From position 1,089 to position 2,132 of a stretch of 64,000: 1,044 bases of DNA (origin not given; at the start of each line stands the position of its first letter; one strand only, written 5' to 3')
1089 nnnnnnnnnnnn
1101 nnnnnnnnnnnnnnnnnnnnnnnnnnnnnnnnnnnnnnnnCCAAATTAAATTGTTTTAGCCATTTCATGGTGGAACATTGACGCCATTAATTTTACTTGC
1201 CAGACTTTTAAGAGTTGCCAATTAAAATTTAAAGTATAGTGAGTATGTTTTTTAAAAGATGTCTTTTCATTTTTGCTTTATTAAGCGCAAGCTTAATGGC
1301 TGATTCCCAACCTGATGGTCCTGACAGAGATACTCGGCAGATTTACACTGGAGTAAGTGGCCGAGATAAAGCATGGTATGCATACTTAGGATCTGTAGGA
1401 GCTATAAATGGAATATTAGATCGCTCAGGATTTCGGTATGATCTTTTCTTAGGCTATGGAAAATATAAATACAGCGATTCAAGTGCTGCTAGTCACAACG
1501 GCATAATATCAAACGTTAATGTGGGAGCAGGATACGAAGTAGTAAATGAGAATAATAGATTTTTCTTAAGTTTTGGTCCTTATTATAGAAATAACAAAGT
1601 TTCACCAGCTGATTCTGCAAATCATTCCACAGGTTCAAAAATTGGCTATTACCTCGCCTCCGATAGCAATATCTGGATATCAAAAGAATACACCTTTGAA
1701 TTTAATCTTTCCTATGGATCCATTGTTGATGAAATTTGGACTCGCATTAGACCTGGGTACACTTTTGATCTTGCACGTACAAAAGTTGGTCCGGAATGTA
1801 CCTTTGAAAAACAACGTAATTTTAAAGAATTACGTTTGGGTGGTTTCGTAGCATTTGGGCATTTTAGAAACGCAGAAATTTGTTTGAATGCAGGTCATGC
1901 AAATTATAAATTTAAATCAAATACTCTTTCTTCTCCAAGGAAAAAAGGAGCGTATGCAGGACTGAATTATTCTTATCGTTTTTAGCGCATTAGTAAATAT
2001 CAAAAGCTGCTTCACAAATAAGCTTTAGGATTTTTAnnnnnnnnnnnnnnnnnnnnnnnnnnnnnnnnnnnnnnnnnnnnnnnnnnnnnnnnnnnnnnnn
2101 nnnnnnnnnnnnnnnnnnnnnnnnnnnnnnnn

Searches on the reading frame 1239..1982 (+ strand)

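Call 60: search_protein_families(library=pfam, proteins=[window:1239-1982:+], max_evalue=0.001)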
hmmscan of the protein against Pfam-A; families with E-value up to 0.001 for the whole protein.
window:1239-1982:+ (248 aa): 1 family
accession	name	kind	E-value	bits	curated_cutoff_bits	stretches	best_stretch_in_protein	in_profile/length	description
PF17036.11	CBP_BcsS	-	1.9e-23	83.7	24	1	35-248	2-207/207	Cellulose biosynthesis protein BcsS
